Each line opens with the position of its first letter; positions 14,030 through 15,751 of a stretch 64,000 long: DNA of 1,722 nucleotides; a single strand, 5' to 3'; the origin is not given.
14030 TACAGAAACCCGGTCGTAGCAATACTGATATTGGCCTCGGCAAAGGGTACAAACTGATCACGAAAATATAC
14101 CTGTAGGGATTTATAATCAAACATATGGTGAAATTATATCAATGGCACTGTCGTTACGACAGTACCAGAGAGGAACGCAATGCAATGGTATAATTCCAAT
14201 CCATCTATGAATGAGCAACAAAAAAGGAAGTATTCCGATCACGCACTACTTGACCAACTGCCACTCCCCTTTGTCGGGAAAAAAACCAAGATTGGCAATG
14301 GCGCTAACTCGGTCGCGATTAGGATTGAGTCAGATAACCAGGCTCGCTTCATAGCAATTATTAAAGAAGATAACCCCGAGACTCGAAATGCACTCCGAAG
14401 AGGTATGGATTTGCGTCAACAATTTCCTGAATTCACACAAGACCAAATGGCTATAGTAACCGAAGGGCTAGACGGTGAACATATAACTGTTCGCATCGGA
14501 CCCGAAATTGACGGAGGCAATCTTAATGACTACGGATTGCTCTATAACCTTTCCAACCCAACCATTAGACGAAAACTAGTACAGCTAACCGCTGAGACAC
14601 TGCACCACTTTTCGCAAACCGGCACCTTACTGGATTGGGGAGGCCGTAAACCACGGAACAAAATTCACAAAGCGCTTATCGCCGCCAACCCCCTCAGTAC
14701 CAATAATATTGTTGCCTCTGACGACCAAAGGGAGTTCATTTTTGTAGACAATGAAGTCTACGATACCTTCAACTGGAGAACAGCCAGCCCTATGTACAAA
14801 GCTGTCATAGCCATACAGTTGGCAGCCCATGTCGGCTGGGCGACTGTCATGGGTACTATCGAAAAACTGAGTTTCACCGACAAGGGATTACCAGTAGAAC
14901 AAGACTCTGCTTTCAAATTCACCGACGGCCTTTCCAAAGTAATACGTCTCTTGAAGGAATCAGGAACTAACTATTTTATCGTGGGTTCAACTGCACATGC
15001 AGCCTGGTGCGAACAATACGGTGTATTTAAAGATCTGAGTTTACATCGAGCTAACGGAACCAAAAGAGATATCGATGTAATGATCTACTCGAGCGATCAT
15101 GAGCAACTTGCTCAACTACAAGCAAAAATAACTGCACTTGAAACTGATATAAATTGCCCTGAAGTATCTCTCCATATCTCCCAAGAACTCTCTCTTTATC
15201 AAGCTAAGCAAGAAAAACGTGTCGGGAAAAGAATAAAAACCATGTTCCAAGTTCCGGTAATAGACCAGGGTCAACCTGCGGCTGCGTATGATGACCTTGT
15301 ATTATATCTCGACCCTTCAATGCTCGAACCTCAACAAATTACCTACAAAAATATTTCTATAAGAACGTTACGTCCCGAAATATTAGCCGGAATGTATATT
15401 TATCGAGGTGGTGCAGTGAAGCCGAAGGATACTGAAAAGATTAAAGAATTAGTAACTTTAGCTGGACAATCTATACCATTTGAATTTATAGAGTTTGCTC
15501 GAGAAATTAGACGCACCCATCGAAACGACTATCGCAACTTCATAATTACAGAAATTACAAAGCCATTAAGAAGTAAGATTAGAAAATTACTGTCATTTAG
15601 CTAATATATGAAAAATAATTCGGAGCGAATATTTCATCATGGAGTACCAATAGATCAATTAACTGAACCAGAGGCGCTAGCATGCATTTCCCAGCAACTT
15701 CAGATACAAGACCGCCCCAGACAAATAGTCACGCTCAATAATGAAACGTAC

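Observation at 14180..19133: Accessory island between the aminotransferase and tuf: kinase-NTase fusion, TagA-like GT, dTMP-kinase-like P-loop, unknown 376-aa protein, SAM MTase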

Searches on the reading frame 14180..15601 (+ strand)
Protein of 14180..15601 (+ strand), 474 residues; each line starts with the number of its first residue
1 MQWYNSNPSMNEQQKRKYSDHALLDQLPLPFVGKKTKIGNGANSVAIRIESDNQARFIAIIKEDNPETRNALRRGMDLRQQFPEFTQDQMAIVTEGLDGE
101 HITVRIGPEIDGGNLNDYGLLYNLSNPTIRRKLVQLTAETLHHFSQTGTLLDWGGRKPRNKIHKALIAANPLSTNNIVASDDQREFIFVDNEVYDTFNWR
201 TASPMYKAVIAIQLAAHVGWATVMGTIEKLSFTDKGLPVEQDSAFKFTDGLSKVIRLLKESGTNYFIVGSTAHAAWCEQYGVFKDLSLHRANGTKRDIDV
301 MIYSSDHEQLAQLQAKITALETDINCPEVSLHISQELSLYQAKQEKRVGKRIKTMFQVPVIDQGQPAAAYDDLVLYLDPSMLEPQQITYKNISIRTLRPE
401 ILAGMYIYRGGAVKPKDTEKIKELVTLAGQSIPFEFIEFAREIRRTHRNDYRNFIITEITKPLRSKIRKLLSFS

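Call 3: search_protein_families(library=pfam, proteins=[window:14180-15601:+], max_evalue=1)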
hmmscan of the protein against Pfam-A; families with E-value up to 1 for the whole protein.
window:14180-15601:+ (474 aa): 1 family
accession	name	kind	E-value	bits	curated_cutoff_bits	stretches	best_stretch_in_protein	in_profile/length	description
PF16468.10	DUF5049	-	0.21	11.9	28.7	0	355-378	20-43/57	Domain of unknown function (DUF5049)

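Call 4: search_protein_families(library=ncbifam, proteins=[window:14180-15601:+], max_evalue=1)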
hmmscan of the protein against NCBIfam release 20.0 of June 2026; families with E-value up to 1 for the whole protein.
window:14180-15601:+ (474 aa): 0 families

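Call 5: find_homologous_proteins(query=window:14180-15601:+)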
Query window:14180-15601:+ (474 aa): 1 proteins with E <= 0.001 among 6893 candidates.
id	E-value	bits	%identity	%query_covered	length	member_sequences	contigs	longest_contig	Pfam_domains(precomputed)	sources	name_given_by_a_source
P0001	0.0e+0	1072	100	100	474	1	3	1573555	-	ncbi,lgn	-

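Call 6: search_solved_structures(query=window:14180-15601:+, max_evalue=10)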
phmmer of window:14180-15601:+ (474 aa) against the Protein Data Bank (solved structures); distinct sequences matched with E-value up to 10: 4.
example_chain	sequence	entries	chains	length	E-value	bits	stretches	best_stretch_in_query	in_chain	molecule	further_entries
8cwy_A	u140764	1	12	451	0.00031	23.3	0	239-270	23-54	T32-15-1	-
8cws_A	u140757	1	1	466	0.0004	22.9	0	241-270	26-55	F4132-2 Chain A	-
5cwb_A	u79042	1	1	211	0.011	18.2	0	239-268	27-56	Designed helical repeat protein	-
7mwr_B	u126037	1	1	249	0.071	15.5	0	239-268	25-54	LHD101B4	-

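Call 7: find_encoding_contigs(protein=P0001, flank=10000, max_places=6)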
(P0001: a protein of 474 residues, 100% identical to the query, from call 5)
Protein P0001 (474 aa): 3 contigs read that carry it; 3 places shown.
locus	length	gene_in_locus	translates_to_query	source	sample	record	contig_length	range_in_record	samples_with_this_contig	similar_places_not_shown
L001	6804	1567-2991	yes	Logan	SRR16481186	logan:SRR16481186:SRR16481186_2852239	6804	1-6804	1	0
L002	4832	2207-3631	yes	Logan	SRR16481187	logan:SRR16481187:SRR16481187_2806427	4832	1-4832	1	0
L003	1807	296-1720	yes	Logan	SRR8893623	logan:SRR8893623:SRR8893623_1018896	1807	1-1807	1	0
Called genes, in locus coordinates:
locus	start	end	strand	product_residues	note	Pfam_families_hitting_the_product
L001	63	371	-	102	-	PF00338:Ribosomal_S10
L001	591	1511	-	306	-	PF01063:Aminotran_4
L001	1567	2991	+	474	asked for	-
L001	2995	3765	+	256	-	PF03808:Glyco_tran_WecG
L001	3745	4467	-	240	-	-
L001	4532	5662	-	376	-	-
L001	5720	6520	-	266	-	PF13489:Methyltransf_23 (faint), PF13649:Methyltransf_25, PF08241:Methyltransf_11, PF08242:Methyltransf_12 (faint)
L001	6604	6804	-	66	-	?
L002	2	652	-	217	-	?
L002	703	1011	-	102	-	PF00338:Ribosomal_S10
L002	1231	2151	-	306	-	PF01063:Aminotran_4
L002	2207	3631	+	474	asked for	-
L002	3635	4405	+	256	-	PF03808:Glyco_tran_WecG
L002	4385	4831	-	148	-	?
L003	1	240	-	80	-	?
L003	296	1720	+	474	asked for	-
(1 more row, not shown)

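Call 18: search_protein_families(library=padloc, proteins=[window:14180-15601:+], max_evalue=1)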
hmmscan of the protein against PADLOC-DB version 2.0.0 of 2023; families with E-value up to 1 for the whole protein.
window:14180-15601:+ (474 aa): 0 families

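Call 19: search_protein_families(library=phrogs, proteins=[window:14180-15601:+], max_evalue=1)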
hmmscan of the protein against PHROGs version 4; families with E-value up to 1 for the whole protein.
window:14180-15601:+ (474 aa): 1 family
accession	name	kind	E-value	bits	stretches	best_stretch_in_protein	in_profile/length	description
phrog_34560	-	unknown function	0.13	13.6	1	291-317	15-42/65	-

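Call 20: predict_structure(protein=window:14180-15601:+)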
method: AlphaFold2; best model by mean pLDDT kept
length: 474 residues; sequences in the alignment: 1
mean_pLDDT: 33.4   pTM: 0.22
mean pLDDT of the five models: 33.4, 30.1, 30.0, 29.9, 27.9
residues with pLDDT >= 90: 0; 70-90: 0; 50-70: 2; < 50: 472
segments of 3 or more residues with pLDDT < 50: 1-10, 12-314, 316-474
pLDDT, mean of each block of 10 residues (from residue 1): 37 42 30 33 36 36 43 40 40 36 34 28 27 27 27 26 27 25 24 30 34 33 28 25 29 38 36 42 41 36 38 48 34 29 26 24 27 26 27 31 35 39 40 35 36 42 42 34
secondary structure, 60 per line:
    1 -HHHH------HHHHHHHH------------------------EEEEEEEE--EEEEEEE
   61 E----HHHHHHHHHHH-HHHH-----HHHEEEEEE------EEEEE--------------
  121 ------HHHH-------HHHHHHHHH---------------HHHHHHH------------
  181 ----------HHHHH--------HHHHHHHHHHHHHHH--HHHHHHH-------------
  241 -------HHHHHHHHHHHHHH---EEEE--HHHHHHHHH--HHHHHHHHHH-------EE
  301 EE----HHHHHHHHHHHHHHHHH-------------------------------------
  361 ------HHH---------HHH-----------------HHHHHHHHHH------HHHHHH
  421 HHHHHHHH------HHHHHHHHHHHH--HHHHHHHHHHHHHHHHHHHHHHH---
elements in order: H2-5 H12-19 E44-51 E54-61 H66-76 H78-81 E90-95 E102-106 H127-130 H138-146 H162-168 H191-195 H204-218 H221-227 H248-261 E265-268 H271-279 H282-291 E299-302 H307-323 H399-408 H415-428 H435-446 H449-471

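Call 21: search_protein_representatives(protein=window:14180-15601:+)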
Query: 474 residues. Proteins with E-value up to 0.001 (for the whole library): 41; up to 1e-10: 31; up to 1e-30: 14. The best 41 are listed.
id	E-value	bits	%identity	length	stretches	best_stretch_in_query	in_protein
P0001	0.0e+00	1071.9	100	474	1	1-474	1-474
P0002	2.1e-69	251.3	33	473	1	17-467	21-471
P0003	1.3e-46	176.2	37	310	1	170-469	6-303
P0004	1.6e-40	156.1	29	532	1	23-459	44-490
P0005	8.1e-40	153.8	29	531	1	24-458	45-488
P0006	1.2e-39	153.2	28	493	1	23-455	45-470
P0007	1.4e-38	149.7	29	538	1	60-458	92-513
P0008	5.2e-36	141.2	30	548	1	22-458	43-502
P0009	1.1e-35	140.1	30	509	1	24-459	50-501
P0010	1.2e-35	140.0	28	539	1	36-459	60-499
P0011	3.3e-35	138.6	30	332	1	24-322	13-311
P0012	1.8e-34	136.1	29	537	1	38-472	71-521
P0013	6.2e-34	134.4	26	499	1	23-458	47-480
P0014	1.9e-33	132.7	27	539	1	24-459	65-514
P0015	2.0e-30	122.8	28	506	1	36-458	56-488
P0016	4.1e-30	121.8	28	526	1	21-460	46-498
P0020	6.9e-26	107.8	28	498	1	21-459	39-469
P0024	6.7e-20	88.1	35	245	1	240-457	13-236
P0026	3.5e-17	79.2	29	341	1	171-459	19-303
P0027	1.3e-16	77.3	27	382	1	243-459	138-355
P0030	7.4e-12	61.6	27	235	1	259-461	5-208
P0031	8.9e-12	61.3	33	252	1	247-451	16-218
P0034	4.5e-09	52.4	24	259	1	235-426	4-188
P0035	6.0e-08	48.7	31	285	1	247-427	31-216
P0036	1.6e-07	47.3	24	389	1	76-276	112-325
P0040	3.7e-05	39.5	31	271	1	254-425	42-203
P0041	2.9e-04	36.6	31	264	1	259-443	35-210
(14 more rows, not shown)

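Call 23: search_protein_families(library=pfam, alignment_id=A1, max_evalue=0.1)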
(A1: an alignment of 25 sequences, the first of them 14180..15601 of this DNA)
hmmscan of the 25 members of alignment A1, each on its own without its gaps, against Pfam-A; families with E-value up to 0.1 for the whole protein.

A. member 1, window:14180-15601:+ (474 aa): 0 families

B. families by the number of members that match (of 25 scanned): 5 families
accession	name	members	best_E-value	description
PF03575.23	Peptidase_S51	1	0.017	Peptidase family S51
PF16717.10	RAC_head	1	0.048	Ribosome-associated complex head domain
PF18765.7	Polbeta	1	0.049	Polymerase beta, Nucleotidyltransferase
PF19502.5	DUF6036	1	0.067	Nucleotidyltransferase of unknown function (DUF6036)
PF21403.4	OTU1_UBXL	1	0.089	OTU1, UBXL domain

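Call 24: search_solved_structures(query=A1, max_evalue=10, show_alignments=3)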
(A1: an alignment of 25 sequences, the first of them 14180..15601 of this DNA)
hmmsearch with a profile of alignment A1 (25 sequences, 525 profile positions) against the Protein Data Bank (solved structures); distinct sequences matched with E-value up to 10: 0.

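Call 25: find_homologous_proteins(query=A1, max_evalue=0.001)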
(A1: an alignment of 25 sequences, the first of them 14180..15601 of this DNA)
Query A1 (25 sequences) (474 aa, profile of the alignment): 2 proteins with E <= 0.001 among 8000 candidates.
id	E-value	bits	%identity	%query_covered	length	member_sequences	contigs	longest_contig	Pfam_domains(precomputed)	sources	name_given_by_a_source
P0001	1.3e-142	494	100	100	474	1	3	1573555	-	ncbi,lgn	-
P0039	6.1e-117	409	22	88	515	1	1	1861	-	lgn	-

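Call 27: find_encoding_contigs(protein=P0002, flank=10000, max_places=4)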
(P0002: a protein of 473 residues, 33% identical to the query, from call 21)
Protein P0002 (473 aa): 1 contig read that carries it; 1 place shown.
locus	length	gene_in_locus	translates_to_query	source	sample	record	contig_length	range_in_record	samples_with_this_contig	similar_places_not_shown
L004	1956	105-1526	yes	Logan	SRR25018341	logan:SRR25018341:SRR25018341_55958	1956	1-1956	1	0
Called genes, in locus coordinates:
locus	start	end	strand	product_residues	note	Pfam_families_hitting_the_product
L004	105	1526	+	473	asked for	-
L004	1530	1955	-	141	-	?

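Call 28: find_encoding_contigs(protein=P0004, flank=10000, max_places=4)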
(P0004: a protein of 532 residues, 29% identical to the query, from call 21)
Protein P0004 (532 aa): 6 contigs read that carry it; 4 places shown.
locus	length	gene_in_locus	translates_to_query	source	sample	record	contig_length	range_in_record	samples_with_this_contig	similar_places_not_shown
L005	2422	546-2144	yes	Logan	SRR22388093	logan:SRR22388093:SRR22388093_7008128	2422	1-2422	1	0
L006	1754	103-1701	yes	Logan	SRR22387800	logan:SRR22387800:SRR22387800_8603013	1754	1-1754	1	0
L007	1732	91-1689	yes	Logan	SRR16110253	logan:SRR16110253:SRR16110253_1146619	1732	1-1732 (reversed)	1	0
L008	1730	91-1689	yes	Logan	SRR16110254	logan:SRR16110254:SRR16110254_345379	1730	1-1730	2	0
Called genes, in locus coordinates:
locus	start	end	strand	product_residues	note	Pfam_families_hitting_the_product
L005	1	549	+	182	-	?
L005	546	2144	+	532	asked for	-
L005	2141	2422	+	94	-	?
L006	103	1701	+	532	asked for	-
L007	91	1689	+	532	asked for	-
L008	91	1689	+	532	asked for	-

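Call 30: find_related_loci(query=window:14180-15601:+, collection=genome_contigs, flank=10000)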
Query window:14180-15601:+ (474 aa) in genome_contigs; peptide patterns used: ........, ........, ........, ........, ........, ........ (x = any residue, [..] = any of these).
95 stretches matched a pattern, but none encodes a relative of the query by tblastn (E <= 1e-3).

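Call 32: list_cluster_members(proteins=[window:14180-15601:+, window:15608-16375:+, window:16361-17080:-, window:17148-18275:-, window:18336-19133:-, window:13207-14124:-, window:19220-20395:-])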
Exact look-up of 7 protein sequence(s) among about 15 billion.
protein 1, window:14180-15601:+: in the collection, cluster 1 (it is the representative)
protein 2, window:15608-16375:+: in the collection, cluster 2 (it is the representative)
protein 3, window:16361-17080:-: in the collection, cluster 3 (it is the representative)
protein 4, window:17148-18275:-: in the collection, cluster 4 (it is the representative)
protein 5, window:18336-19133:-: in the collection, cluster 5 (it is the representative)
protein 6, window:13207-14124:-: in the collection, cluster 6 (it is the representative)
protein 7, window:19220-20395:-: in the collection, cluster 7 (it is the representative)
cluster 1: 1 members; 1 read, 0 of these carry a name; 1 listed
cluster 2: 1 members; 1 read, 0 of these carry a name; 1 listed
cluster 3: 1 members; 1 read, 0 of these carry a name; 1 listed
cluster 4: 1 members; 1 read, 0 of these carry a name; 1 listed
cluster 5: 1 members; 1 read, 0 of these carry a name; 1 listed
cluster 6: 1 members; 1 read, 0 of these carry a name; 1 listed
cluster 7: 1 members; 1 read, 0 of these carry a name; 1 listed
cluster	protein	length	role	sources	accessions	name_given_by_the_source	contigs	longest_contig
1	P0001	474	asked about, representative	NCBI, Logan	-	-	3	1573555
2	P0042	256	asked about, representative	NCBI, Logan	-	-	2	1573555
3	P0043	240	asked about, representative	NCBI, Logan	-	-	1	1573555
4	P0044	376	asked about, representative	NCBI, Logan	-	-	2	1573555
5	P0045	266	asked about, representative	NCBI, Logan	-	-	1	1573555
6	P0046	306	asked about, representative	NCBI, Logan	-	-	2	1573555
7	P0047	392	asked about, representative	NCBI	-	-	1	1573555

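Call 33: predict_structure(alignment_id=A1)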
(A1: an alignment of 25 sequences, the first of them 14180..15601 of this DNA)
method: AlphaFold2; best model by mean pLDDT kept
length: 474 residues; sequences in the alignment: 25
mean_pLDDT: 87.0   pTM: 0.85
mean pLDDT of the five models: 87.0, 85.9, 85.1, 84.3, 83.9
residues with pLDDT >= 90: 293; 70-90: 139; 50-70: 26; < 50: 16
segments of 3 or more residues with pLDDT < 50: 1-15
pLDDT, mean of each block of 10 residues (from residue 1): 28 49 74 87 87 91 90 88 91 88 93 93 93 94 94 82 84 92 91 87 92 93 90 61 93 97 94 97 93 90 90 95 93 91 71 65 90 92 96 97 92 91 94 94 92 90 83 75
secondary structure, 60 per line:
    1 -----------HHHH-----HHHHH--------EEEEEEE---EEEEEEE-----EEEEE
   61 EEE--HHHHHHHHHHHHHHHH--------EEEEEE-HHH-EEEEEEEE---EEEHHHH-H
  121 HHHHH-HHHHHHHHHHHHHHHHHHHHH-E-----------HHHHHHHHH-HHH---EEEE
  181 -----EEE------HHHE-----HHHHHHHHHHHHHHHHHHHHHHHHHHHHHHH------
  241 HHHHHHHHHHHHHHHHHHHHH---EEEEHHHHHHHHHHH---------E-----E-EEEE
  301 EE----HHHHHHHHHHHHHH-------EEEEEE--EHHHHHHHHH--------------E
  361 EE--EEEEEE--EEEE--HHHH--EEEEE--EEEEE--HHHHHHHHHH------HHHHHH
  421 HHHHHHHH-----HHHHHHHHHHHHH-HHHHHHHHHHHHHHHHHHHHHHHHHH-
elements in order: H12-15 H21-25 E34-40 E44-50 E56-63 H66-81 E90-95 E101-108 E112-114 H115-118 H120-125 H127-147 H161-169 E177-180 E186-188 H204-234 H241-261 E265-268 H269-279 E297-302 H307-320 E328-333 H337-345 E360-362 E365-370 E373-376 H379-382 E385-389 E392-396 H399-408 H415-428 H434-446 H448-473
